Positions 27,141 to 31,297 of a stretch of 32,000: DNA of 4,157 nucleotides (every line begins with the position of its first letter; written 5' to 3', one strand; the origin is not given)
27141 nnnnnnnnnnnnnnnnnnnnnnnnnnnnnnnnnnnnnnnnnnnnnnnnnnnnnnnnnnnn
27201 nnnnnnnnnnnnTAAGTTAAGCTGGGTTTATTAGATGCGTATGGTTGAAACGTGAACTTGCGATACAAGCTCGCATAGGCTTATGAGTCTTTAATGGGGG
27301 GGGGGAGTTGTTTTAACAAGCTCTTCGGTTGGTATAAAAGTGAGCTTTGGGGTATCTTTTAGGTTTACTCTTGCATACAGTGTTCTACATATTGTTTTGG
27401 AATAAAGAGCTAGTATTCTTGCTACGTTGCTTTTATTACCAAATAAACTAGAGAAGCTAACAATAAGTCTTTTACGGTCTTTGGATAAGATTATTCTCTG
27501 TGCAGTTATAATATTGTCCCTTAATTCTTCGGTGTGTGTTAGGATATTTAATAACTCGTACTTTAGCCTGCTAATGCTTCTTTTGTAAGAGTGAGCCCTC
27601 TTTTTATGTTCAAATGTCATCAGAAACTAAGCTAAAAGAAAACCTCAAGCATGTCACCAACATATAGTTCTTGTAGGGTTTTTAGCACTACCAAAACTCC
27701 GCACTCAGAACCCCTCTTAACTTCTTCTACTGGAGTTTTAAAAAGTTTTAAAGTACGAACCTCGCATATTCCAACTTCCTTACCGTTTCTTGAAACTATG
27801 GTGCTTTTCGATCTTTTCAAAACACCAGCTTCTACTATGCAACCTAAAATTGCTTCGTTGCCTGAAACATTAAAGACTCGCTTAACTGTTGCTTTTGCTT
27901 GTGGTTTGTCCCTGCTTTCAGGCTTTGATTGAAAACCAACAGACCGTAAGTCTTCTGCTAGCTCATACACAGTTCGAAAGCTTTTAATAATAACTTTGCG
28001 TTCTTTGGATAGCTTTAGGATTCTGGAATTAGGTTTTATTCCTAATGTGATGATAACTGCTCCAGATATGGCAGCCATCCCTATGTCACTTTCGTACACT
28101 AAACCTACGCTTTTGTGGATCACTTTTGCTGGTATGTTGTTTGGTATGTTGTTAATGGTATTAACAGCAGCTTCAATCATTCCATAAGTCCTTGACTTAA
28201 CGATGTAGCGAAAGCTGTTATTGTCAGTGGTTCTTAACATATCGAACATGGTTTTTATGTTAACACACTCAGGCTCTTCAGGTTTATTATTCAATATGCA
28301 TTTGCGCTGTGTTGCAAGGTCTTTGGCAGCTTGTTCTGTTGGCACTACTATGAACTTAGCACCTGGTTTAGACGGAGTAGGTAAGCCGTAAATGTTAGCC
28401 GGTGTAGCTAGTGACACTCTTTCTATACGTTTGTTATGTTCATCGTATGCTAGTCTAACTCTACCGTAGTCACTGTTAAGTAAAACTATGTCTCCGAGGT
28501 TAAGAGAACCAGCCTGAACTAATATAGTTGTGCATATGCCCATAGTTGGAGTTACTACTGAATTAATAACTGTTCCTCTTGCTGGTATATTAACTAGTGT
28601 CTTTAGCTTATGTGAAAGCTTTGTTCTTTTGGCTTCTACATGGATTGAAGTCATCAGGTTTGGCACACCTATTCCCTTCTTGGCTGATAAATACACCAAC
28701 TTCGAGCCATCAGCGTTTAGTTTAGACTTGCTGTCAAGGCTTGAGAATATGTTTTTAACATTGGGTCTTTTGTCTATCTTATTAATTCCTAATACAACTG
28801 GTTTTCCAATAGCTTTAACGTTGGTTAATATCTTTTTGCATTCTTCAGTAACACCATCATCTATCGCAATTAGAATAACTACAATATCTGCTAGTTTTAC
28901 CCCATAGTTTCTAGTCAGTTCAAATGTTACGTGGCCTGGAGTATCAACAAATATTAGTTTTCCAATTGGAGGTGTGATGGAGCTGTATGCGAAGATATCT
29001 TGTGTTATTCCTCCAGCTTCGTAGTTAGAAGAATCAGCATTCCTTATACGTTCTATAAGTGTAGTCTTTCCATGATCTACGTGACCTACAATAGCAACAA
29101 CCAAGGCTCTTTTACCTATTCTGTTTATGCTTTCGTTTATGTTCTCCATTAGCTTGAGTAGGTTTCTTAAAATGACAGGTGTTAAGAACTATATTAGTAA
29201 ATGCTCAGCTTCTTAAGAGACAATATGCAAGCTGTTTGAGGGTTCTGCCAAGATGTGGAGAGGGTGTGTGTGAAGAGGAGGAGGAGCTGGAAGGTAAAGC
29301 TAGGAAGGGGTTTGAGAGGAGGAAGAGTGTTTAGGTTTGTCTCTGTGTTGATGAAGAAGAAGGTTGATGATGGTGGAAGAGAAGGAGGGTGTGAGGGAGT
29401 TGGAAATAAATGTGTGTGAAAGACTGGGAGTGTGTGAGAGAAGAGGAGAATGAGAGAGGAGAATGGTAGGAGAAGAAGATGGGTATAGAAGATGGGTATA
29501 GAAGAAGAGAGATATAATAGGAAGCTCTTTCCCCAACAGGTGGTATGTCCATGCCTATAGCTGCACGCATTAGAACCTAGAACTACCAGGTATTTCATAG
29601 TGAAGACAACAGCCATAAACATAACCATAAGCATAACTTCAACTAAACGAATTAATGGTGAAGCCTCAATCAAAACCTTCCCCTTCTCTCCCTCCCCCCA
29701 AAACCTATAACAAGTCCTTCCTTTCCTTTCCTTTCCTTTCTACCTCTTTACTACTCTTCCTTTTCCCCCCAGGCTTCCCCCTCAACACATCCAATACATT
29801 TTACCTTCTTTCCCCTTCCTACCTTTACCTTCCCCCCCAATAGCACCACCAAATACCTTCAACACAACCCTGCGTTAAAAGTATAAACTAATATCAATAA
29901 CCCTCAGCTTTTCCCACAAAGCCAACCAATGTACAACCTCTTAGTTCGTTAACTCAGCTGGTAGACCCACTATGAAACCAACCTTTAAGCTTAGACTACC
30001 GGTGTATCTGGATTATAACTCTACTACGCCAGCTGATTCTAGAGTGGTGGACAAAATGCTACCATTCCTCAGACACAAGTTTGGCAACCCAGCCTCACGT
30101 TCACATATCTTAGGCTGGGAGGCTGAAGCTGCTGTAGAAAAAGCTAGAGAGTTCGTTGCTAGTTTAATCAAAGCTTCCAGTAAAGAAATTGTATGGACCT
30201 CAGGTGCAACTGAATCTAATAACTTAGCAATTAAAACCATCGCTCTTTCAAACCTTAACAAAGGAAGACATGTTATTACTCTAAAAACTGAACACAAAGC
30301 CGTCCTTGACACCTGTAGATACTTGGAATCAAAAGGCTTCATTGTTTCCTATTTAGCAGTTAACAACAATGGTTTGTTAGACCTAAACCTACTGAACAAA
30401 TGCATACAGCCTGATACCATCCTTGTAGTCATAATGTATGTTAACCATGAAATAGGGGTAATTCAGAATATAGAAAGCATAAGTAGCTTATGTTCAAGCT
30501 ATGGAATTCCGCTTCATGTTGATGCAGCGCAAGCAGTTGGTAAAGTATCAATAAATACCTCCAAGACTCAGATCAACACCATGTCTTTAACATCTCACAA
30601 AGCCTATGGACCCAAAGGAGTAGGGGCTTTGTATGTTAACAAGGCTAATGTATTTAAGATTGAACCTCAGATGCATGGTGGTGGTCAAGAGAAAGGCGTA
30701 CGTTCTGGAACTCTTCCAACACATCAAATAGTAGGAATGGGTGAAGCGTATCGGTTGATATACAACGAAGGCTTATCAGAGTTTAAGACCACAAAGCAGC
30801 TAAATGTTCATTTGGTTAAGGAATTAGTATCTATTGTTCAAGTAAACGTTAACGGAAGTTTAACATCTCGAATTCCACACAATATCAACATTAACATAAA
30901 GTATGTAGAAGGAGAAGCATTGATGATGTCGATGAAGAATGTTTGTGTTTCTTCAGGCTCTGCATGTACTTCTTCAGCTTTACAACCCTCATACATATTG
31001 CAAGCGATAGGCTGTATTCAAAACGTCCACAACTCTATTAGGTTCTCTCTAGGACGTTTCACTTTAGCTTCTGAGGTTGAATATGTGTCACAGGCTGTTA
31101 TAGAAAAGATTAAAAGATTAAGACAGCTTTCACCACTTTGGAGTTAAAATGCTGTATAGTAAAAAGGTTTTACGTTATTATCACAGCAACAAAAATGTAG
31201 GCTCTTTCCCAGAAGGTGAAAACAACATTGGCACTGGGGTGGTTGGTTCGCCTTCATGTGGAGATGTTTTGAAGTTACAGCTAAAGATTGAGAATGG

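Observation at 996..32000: The two direct-repeat pairs are interleaved (A1 < B1 < A2 < B2), an arrangement that can generate isomeric or multipartite chromosome forms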

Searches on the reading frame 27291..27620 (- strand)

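Call 65: search_protein_families(library=ncbifam, proteins=[L087:6537-7889:+, L087:6233-6463:+, L084:743-1576:+], max_evalue=0.001)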
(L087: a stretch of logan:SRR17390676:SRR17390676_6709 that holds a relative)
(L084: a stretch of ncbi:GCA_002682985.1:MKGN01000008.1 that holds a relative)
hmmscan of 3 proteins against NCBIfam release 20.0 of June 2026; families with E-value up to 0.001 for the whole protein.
L087:6537-7889:+ (451 aa): 19 families
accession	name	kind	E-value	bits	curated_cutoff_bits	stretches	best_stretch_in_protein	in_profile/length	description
NF008964.0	PRK12308.1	equivalog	1.7e-181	604.8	657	1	1-445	1-445/624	argininosuccinate lyase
TIGR00838.1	argH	equivalog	3.8e-168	560.2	279.5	1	3-446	1-444/455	argininosuccinate lyase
NF052535.1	CoM_syn_XcbC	exception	2.1e-54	185.1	575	1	21-414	27-415/495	2-phosphosulfolactate phosphatase XcbC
NF002563.0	PRK02186.1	subfamily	4.4e-54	184.1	625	1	24-447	432-856/890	argininosuccinate lyase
NF005000.0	PRK06389.1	equivalog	2.6e-42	145.4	388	1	1-398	1-389/434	argininosuccinate lyase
NF005218.0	PRK06705.1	equivalog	3.3e-40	138.3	883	1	45-410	53-419/502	argininosuccinate lyase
TIGR00928.1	purB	equivalog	8.5e-18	64.3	326.2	1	45-345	35-336/436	adenylosuccinate lyase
TIGR02426.1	protocat_pcaB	equivalog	2.7e-17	62.7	355.75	1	92-306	81-295/338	3-carboxy-cis,cis-muconate cycloisomerase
NF008909.0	PRK12273.1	subfamily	2e-15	56.6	510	1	103-414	137-453/474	aspartate ammonia-lyase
NF006554.0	PRK09053.1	equivalog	9.7e-15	54.3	595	1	101-304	101-306/453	3-carboxy-cis,cis-muconate cycloisomerase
NF006500.1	PRK08937.2-4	subfamily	6.6e-14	51.5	626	1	100-294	98-294/448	adenylosuccinate lyase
NF052536.2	CoM_syn_XcbD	exception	1.3e-12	47.2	600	1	116-296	114-296/443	3-sulfopropionylcysteine synthase XcbD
TIGR00979.1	fumC_II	equivalog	2.9e-09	36.2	664.75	1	103-301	131-339/458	class II fumarate hydratase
NF011092.0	PRK14515.1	subfamily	1.7e-08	33.7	876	1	107-300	145-347/479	aspartate ammonia-lyase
NF004631.0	PRK05975.1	equivalog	4e-08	32.6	371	1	99-291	98-287/352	3-carboxy-cis,cis-muconate cycloisomerase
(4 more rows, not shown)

L087:6233-6463:+ (76 aa): 4 families
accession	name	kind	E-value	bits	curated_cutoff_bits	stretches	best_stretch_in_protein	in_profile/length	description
NF004790.0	PRK06136.1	subfamily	1.2e-09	38.1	198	1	1-73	170-244/250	uroporphyrinogen-III C-methyltransferase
TIGR01469.1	cobA_cysG_Cterm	equivalog_domain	4.2e-09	36.5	185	1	1-68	167-236/238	uroporphyrinogen-III C-methyltransferase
NF007922.1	PRK10637.1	equivalog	7.7e-09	35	400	1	1-66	382-449/450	siroheme synthase CysG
TIGR01465.1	cobM_cbiF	equivalog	0.0002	20.7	259.65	1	2-66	161-227/247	precorrin-4 C(11)-methyltransferase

L084:743-1576:+ (277 aa): 0 families

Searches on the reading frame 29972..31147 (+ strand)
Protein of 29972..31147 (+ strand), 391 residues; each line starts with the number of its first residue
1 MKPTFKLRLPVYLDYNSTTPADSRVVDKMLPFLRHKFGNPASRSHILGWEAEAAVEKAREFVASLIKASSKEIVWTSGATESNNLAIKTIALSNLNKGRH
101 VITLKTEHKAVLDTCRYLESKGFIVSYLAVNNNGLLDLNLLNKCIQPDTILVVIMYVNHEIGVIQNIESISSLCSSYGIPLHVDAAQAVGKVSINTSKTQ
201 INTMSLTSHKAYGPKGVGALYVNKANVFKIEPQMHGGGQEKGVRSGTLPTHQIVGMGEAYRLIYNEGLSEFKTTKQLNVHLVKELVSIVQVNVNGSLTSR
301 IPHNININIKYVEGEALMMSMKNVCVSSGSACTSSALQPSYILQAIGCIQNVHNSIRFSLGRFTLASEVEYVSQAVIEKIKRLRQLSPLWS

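Call 14: find_related_loci(query=window:29972-31147:+, collection=genome_contigs, flank=10000)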
Query window:29972-31147:+ (391 aa) in genome_contigs; peptide patterns used: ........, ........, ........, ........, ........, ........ (x = any residue, [..] = any of these).
599 stretches matched a pattern (row limit reached: there are more); 589 encode a relative of the query (tblastn E <= 1e-3); the best 80 are kept; 80 distinct loci.
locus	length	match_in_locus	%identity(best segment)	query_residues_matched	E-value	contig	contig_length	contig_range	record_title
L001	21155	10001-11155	58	7-390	4e-155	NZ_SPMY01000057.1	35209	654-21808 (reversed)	Candidatus Accumulibacter phosphatis strain SBR_S PAO7_binned_c57, whole genome shotgun sequence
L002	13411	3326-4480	57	7-390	3e-154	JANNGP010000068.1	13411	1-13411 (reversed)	MAG: Betaproteobacteria bacterium isolate SOY_6_C_metabat_424_sub SOY_6_C_k141_438889, whole genome shotgun sequence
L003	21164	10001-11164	58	1-391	3e-154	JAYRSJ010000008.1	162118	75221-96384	MAG: Burkholderiaceae bacterium isolate NJ_NJASGE1bin.10 NODE_130_length_162118_cov_3.071819, whole genome shotgun seque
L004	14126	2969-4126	57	7-391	9e-154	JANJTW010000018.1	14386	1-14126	MAG: Rhodocyclaceae bacterium isolate RX2_metabat.bin.62 RX2_k141_291115, whole genome shotgun sequence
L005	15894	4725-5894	56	3-390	2e-153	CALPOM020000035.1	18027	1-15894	MAG: Thermoflexus hugenholtzii JAD2 isolate HRS-ES1-bin-27 genome assembly, contig: HRS-ES8-C822, whole genome shotgun s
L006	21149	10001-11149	56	9-390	6e-153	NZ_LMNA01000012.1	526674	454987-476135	Pseudorhodoferax sp. Leaf274 contig_2, whole genome shotgun sequence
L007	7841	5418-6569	57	9-391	8e-153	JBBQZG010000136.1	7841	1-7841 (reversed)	MAG: Burkholderiales bacterium isolate Co_metawrap_2210 Cmw_2210_k141_10187187_length_7841_cov_18.0574, whole genome sho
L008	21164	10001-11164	56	1-391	1e-152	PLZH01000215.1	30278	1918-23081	MAG: Burkholderiales bacterium isolate palsa_1002 73.20120700_P3D.169_contig_62044, whole genome shotgun sequence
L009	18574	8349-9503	57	7-390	1e-152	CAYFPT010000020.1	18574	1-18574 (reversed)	MAG TPA_asm: uncultured Bordetella sp. isolate ERP107066_co1_460 genome assembly, contig: NODE_1556_length_18574_cov_5.8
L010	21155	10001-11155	58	7-390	7e-153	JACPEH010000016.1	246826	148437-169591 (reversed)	MAG: Rhodocyclales bacterium isolate NC_groundwater_330_Ag_B-0.1um_67_97 GD18-4_B1_scaffold_588753, whole genome shotgun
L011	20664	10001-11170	56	2-390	3e-152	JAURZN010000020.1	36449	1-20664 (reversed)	MAG: Gallionella sp. isolate E6_concoct.bin.175_sub E6_k141_78640, whole genome shotgun sequence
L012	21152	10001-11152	56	9-391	4e-152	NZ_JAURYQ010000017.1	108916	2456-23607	MAG: Rhodoferax sp. isolate E2_concoct.bin.87 E2_k141_21237, whole genome shotgun sequence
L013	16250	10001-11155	56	7-390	3e-152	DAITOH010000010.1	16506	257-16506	MAG TPA_asm: Thiobacillaceae bacterium isolate CTOTU21515 NODE_1849_length_16506_cov_572.343809, whole genome shotgun se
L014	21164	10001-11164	56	1-391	3e-152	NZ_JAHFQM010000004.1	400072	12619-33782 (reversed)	MAG: Aquabacterium sp. isolate nzgw550 NODE_15_length_400073_cov_8.940675, whole genome shotgun sequence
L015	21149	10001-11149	55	9-390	7e-152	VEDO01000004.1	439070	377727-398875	Variovorax boronicumulans strain DE0202 NODE_4_length_439070_cov_33.047637, whole genome shotgun sequence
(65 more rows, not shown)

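Call 23: find_homologous_proteins(query=window:29972-31147:+, max_evalue=1e-50)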
Query window:29972-31147:+ (391 aa): 8000 proteins with E <= 1e-50 among 8000 candidates; the best 120 are listed.
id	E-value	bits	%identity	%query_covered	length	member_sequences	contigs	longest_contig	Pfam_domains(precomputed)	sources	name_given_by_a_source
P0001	6.6e-254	859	100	100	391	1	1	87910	PF00266.26,PF01212.28,PF01041.24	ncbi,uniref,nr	ncbi:aminotransferase class V-fold PLP-dependent enzyme [Candidatus Tremblaya phenacola]|uniref:amin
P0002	4.7e-222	755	87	100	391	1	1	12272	PF00266.26,PF01041.24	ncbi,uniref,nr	ncbi:aminotransferase class V-fold PLP-dependent enzyme [Candidatus Tremblaya phenacola]|uniref:cyst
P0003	7.6e-147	507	60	98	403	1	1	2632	PF00266.26,PF01212.28,PF01041.24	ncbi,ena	-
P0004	7.2e-146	504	59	98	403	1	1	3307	PF00266.26,PF01212.28,PF01041.24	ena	-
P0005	9.9e-146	503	59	98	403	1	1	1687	PF00155.28,PF00266.26,PF01212.28,PF01041.24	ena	-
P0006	3.6e-145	502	59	98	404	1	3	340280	PF00266.26,PF01212.28,PF01053.27,PF01041.24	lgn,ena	-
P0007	5.1e-145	501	58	98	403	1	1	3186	PF00155.28,PF00266.26,PF01212.28,PF01041.24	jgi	jgi:cysteine desulfurase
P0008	7.0e-145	501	58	98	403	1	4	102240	PF00155.28,PF00266.26,PF01212.28,PF01041.24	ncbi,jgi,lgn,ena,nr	ncbi:MAG: IscS subfamily cysteine desulfurase [Burkholderiales bacterium]|nr:IscS subfamily cysteine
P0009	7.0e-145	501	58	98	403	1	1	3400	PF00155.28,PF00266.26,PF01212.28,PF01041.24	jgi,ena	-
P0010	7.9e-145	501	58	98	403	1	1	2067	PF00266.26,PF01212.28,PF01041.24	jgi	-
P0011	9.4e-145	500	59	98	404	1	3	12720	PF00266.26,PF01212.28,PF01053.27,PF01041.24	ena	-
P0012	9.6e-145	500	58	98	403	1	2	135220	PF00155.28,PF00266.26,PF01212.28,PF01041.24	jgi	jgi:cysteine desulfurase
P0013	1.7e-144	499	58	98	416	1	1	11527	PF00266.26,PF01041.24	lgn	-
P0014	2.0e-144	499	58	98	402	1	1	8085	PF00155.28,PF00266.26,PF01212.28,PF01041.24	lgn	-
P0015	2.0e-144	499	58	98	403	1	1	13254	PF00266.26,PF01212.28,PF01041.24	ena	-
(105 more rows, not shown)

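Call 24: find_encoding_contigs(protein=P0001, flank=10000)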
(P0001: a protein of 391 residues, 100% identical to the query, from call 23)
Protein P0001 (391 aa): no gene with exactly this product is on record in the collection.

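Call 25: find_encoding_contigs(protein=P0002, flank=10000)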
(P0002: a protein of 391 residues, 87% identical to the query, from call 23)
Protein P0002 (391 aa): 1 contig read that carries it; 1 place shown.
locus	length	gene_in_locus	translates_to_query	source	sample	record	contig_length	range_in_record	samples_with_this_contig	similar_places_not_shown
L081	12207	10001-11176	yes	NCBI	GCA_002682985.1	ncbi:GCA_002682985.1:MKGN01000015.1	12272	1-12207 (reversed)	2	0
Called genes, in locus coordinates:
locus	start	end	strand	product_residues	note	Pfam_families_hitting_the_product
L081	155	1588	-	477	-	PF14821:Thr_synth_N, PF00291:PALP (faint)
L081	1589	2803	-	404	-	PF00742:Homoserine_dh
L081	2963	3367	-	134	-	PF01281:Ribosomal_L9_N, PF03948:Ribosomal_L9_C (weak)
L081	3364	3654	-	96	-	PF01084:Ribosomal_S18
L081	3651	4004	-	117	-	PF01250:Ribosomal_S6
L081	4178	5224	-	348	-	PF00364:Biotin_lipoyl, PF00198:2-oxoacid_dh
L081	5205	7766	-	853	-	PF00676:E1_dh, PF02779:Transket_pyr, PF16870:OxoGdeHyase_C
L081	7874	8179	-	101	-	-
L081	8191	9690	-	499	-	PF00009:GTP_EFTU, PF01926:MMR_HSR1, PF22042:EF-G_D2, PF11987:IF-2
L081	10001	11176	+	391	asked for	PF00266:Aminotran_5, PF01041:DegT_DnrJ_EryC1 (weak)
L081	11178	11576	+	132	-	PF01592:NifU_N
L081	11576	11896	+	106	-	-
